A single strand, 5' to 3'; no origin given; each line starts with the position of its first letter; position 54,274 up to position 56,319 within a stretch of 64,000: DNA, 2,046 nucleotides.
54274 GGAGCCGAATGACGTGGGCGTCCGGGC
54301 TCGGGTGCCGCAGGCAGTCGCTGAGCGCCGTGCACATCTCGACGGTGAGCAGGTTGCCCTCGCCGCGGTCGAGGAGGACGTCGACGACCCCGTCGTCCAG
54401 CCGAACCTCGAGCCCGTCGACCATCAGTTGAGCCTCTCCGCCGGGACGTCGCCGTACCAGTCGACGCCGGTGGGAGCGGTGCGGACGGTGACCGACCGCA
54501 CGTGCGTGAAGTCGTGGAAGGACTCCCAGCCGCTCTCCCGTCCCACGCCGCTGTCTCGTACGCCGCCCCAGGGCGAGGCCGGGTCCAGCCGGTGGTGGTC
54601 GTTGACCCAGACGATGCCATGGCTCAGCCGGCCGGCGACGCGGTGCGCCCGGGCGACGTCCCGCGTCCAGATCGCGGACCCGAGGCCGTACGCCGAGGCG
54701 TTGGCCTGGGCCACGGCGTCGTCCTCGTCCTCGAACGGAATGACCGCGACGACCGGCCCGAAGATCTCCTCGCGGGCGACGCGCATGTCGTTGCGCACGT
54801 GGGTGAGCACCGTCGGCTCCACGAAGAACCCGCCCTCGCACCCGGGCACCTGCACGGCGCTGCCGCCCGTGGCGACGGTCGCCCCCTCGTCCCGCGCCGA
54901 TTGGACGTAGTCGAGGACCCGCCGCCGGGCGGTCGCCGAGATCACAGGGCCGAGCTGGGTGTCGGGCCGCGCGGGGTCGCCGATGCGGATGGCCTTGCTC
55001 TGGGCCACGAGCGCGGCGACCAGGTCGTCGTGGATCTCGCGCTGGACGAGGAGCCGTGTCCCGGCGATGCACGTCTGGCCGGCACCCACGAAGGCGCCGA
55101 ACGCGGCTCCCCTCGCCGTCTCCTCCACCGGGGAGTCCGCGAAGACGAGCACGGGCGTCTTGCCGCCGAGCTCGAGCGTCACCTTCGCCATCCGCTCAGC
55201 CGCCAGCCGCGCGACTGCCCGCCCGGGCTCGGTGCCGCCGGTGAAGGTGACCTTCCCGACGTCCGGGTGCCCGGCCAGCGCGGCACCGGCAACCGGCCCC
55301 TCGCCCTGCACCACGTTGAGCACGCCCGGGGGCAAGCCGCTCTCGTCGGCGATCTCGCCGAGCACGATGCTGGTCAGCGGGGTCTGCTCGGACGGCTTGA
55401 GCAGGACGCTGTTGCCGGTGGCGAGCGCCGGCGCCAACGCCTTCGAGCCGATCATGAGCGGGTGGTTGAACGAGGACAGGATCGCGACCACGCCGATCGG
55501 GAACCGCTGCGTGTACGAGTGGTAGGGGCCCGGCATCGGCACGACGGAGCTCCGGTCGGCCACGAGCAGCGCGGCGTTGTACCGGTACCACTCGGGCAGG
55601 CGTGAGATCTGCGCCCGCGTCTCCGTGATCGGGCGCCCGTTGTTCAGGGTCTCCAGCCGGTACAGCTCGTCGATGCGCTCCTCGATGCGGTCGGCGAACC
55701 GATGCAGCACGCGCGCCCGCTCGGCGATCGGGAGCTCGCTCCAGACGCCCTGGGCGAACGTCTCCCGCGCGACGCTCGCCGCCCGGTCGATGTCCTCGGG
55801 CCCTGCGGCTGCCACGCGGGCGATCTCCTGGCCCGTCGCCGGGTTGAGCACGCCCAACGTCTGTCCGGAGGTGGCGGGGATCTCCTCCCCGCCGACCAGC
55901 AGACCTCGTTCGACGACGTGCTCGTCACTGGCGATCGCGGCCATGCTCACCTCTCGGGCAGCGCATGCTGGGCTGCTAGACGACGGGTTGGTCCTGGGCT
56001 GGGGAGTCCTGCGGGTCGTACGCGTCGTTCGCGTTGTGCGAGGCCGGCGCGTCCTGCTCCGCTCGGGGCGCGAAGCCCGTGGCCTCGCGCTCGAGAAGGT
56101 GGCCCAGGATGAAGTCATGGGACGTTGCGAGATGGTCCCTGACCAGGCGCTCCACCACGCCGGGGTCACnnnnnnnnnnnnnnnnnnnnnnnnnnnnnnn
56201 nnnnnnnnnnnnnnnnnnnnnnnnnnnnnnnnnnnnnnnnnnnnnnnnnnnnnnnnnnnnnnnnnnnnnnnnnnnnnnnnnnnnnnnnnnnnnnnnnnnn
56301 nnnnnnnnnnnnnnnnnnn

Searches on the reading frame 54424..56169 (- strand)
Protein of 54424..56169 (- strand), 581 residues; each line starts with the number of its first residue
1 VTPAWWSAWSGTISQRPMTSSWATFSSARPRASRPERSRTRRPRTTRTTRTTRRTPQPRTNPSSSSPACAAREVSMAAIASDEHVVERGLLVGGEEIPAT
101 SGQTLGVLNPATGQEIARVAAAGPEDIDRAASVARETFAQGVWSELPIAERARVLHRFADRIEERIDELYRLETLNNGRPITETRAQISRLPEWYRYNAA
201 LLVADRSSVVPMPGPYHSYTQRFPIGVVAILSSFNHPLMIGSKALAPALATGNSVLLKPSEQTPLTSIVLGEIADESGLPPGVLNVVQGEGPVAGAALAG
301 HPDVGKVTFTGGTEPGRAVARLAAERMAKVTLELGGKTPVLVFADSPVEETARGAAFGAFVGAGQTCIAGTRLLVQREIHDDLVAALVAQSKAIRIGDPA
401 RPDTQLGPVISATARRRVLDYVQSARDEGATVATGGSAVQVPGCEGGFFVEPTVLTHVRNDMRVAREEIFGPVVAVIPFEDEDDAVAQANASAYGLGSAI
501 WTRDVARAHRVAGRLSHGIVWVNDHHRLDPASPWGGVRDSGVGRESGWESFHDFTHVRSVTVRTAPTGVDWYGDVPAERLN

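Call 66: search_protein_families(library=pfam, proteins=[window:54424-56169:-], max_evalue=0.0001)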
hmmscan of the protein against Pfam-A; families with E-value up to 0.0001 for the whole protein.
window:54424-56169:- (581 aa): 1 family
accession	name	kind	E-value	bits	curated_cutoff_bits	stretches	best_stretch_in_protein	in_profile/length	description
PF00171.27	Aldedh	-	3.7e-162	540.5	23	1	101-560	6-461/461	Aldehyde dehydrogenase family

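Call 69: search_protein_families(library=ncbifam, proteins=[window:54424-55944:-], max_evalue=1e-10)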
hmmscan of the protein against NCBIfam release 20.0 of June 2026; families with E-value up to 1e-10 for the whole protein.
window:54424-55944:- (506 aa): 39 families (the best 25 are shown)
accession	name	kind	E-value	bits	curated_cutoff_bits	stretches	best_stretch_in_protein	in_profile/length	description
TIGR01804.1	BADH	equivalog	1.6e-148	495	668.6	1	17-482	2-466/467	betaine-aldehyde dehydrogenase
NF009725.0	PRK13252.1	equivalog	1.6e-140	468.8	593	1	13-489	7-481/488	betaine-aldehyde dehydrogenase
NF045736.1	PaDhStyDRhodo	equivalog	1.1e-139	466.1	800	1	14-487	4-477/479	phenylacetaldehyde dehydrogenase StyD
TIGR02299.1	HpaE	equivalog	4.9e-139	464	638.35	1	15-498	3-487/488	5-carboxymethyl-2-hydroxymuconate semialdehyde dehydrogenase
NF045735.1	PaDhStyDPseudo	equivalog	9.9e-139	463.1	850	1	14-487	4-481/483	phenylacetaldehyde dehydrogenase StyD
NF010000.0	PRK13473.1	subfamily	4.6e-135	450.9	615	1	16-488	6-473/475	aminobutyraldehyde dehydrogenase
TIGR03216.1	OH_muco_semi_DH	equivalog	5.2e-129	431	693.25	1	26-488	12-480/481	2-hydroxymuconic semialdehyde dehydrogenase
NF006916.0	PRK09407.1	equivalog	3.9e-114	382.1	521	1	24-488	30-493/526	succinic semialdehyde dehydrogenase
NF050026.1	AcaldDHExaC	equivalog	9.8e-113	377.4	900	1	16-486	19-492/503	acetaldehyde dehydrogenase ExaC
NF007352.0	PRK09847.1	equivalog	2.8e-112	375.8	850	1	9-486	16-490/495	aldehyde dehydrogenase PuuC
TIGR04284.1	aldehy_Rv0768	hypoth_equivalog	5e-106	355.6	775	1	15-486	3-477/480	aldehyde dehydrogenase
TIGR01780.1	SSADH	subfamily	2.1e-104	349.9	646.35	1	32-482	1-447/448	succinate-semialdehyde dehydrogenase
TIGR03374.1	ABALDH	equivalog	8.9e-104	347.9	909.3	1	15-488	4-472/472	aminobutyraldehyde dehydrogenase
NF042993.1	AlphKGSA_gudD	equivalog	1.5e-102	343.8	770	1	17-488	8-481/481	alpha-ketoglutaric semialdehyde dehydrogenase GucD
NF052305.1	DioxValDhHalo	equivalog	7.6e-102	341.7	750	1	17-485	9-479/483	2,5-dioxovalerate dehydrogenase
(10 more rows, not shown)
